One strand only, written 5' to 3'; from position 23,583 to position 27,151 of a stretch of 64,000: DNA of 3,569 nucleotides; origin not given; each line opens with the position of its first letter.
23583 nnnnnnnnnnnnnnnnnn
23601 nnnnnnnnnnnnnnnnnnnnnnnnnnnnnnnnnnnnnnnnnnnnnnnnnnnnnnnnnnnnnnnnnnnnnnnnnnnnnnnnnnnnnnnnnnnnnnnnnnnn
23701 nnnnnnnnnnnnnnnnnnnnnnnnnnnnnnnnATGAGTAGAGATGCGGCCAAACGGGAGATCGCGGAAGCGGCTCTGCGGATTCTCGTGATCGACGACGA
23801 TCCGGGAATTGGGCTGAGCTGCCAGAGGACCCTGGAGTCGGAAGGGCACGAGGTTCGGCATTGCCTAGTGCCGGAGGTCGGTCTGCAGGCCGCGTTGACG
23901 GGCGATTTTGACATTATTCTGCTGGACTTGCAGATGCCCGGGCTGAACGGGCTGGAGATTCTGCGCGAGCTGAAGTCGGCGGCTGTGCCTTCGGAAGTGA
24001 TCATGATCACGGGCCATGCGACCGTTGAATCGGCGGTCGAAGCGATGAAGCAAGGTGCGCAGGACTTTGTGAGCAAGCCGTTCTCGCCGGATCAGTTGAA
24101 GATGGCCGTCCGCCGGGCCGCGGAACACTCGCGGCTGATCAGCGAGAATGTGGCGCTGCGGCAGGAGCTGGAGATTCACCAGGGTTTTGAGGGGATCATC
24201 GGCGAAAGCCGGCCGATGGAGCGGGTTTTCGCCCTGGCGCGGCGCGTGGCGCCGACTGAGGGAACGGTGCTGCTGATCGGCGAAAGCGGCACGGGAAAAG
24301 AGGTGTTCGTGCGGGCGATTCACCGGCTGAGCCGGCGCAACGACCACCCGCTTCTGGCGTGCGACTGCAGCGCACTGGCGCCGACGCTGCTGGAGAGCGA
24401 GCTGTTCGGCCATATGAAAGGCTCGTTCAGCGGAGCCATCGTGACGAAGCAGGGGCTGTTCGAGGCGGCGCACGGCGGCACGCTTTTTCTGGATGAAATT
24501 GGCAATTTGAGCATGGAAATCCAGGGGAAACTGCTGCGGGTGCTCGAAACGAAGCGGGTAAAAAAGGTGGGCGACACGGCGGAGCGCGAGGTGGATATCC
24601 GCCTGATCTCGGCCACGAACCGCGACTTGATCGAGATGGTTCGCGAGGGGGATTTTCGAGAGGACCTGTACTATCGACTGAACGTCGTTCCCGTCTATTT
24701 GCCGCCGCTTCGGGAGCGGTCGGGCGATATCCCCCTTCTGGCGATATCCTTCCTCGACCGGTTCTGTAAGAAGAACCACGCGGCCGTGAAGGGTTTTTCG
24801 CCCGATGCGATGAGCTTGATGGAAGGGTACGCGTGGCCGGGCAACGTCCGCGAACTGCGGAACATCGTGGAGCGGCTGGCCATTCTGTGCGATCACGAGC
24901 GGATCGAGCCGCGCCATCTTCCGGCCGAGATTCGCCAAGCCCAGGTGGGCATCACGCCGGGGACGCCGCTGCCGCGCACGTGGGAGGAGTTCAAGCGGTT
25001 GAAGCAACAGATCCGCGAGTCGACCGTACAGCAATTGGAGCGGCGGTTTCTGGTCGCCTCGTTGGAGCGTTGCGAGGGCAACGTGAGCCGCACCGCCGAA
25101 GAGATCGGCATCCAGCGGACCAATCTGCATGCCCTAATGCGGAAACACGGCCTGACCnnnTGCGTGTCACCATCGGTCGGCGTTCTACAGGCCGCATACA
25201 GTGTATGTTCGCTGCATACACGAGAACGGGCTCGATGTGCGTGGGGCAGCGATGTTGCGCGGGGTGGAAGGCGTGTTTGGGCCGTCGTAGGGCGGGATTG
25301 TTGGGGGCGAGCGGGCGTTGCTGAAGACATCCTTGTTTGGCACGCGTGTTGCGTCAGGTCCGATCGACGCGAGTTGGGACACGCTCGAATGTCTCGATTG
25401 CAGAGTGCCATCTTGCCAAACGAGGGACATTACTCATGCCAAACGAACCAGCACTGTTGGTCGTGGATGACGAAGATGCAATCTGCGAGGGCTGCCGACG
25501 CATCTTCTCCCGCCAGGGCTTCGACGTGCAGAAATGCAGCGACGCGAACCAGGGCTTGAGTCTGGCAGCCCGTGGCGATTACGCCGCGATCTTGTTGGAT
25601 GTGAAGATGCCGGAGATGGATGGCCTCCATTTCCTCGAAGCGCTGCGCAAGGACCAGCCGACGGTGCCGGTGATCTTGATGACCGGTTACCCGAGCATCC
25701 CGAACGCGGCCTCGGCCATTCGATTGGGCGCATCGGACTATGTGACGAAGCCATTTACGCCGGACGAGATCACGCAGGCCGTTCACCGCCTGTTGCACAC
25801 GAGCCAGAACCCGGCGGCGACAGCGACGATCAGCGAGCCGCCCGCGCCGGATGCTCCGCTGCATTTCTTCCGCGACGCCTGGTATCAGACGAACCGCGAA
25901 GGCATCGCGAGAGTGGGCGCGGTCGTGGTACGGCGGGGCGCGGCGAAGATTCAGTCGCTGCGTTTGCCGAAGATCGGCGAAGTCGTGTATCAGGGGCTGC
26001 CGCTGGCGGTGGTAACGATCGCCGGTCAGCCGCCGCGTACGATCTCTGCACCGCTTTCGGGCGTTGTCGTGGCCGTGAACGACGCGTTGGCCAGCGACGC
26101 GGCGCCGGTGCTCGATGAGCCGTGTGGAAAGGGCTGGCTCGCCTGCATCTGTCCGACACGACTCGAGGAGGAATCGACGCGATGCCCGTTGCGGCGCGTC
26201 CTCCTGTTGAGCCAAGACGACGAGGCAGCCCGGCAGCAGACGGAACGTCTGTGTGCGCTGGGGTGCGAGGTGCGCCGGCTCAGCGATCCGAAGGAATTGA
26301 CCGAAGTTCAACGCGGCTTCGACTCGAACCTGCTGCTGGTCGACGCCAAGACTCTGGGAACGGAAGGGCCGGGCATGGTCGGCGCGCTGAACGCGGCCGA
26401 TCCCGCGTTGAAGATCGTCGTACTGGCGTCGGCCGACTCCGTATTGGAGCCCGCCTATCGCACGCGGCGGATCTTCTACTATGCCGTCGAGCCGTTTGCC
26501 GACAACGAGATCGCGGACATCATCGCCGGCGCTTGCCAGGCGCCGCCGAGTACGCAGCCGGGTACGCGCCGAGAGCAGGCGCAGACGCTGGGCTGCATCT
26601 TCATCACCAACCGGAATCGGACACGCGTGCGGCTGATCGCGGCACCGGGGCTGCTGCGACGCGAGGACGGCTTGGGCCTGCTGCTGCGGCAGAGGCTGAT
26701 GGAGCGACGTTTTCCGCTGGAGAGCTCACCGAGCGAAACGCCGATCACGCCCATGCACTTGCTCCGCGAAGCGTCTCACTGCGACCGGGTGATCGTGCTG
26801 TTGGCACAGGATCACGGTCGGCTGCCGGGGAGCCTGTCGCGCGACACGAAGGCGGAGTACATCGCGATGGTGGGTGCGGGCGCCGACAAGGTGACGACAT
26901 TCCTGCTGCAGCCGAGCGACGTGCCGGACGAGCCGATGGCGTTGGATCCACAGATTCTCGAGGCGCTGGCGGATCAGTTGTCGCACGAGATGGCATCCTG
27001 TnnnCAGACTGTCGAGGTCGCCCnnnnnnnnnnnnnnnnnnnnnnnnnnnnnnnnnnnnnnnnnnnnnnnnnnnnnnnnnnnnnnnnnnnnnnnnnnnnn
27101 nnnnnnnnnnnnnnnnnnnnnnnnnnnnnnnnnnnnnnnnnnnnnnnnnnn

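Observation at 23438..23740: Stand-alone DHp (H-box) mini-protein translationally coupled to the NtrC-type activator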

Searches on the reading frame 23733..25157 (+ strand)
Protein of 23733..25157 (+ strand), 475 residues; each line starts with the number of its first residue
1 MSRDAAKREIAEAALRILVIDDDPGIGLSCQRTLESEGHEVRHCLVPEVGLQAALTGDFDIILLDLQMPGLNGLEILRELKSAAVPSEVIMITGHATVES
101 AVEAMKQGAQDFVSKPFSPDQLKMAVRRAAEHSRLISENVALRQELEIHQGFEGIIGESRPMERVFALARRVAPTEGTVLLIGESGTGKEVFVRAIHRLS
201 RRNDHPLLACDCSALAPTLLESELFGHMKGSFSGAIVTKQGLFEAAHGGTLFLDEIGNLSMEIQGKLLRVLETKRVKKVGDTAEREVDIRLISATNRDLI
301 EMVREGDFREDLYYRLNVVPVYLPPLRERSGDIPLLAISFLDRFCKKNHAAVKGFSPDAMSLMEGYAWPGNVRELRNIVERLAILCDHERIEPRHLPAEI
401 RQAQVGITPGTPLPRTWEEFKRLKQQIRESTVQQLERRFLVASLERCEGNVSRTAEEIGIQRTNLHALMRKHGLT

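Call 3: search_protein_families(library=pfam, proteins=[window:23733-25157:+], max_evalue=1)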
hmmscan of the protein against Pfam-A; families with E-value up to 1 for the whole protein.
window:23733-25157:+ (475 aa): 18 families
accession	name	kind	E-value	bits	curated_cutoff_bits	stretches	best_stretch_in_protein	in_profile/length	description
PF00158.32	Sigma54_activat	-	1.2e-66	224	20.2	1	155-321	1-167/168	Sigma-54 interaction domain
PF25601.1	AAA_lid_14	-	1.2e-28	99.2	27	1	327-404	1-78/87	AAA+ ATPase lid domain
PF00072.30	Response_reg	-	1.4e-26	93.3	30.2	1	17-126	1-110/111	Response regulator receiver domain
PF14532.12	Sigma54_activ_2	-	9.4e-18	65.2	25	1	156-326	1-138/138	Sigma-54 interaction domain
PF07728.20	AAA_5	-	2.1e-09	37.9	22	1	179-297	2-123/139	AAA domain (dynein-related subfamily)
PF02954.25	HTH_8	-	1.4e-07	31.6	22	1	432-471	2-41/42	Bacterial regulatory protein, Fis family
PF07724.20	AAA_2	-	6.3e-07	30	27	1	176-290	3-115/166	AAA domain (Cdc48 subfamily)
PF01078.27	Mg_chelatase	-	0.00013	21.9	20.3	1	236-296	95-157/207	Magnesium chelatase, subunit ChlI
PF13191.12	AAA_16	-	0.00041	21.3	32.6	1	163-225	10-79/167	AAA ATPase domain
PF00004.35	AAA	-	0.00085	20.2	21.2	1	179-301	1-112/131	ATPase family associated with various cellular activities (AAA)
PF13245.12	AAA_19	-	0.0044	17.6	25.1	1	173-282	8-126/134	AAA domain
PF13604.12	AAA_30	-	0.011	15.9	27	1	172-283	13-126/191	AAA domain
PF00493.29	MCM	-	0.014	14.9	23.3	1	178-276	59-150/224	MCM P-loop domain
PF20030.5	bpMoxR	-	0.027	14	27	1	177-296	32-145/205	MoxR domain in the MoxR-vWA-beta-propeller ternary systems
PF13401.12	AAA_22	-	0.039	14.7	27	1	175-267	4-104/130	AAA domain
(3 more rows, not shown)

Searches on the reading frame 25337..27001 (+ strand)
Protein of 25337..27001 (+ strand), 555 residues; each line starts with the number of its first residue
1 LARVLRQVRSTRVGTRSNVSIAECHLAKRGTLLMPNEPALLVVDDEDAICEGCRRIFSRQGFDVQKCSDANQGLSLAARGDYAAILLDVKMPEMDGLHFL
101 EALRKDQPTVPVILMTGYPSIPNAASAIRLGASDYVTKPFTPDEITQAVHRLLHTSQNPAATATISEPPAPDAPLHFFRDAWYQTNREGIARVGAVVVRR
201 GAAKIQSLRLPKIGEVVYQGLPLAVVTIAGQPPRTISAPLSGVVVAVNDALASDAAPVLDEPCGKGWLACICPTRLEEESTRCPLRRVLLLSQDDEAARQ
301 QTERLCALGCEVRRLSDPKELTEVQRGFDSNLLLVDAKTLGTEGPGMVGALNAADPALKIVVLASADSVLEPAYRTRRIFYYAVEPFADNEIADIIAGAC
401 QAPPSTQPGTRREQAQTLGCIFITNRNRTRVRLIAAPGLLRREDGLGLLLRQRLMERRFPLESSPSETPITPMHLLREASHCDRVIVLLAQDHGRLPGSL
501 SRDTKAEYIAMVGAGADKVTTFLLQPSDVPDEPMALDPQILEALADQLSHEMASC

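Call 3: search_protein_families(library=pfam, proteins=[window:25337-27001:+], max_evalue=1)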
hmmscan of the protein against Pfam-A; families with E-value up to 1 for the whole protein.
window:25337-27001:+ (555 aa): 3 families
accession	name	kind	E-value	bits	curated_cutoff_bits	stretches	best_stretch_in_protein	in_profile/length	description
PF00072.30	Response_reg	-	9.6e-35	119.5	30.2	2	41-149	2-110/111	Response regulator receiver domain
PF01597.25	GCV_H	-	7.7e-10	39.2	22.2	1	180-279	7-106/122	Glycine cleavage H-protein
PF06490.17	FleQ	-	0.0022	18.7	22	1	40-121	2-81/108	Flagellar regulatory protein FleQ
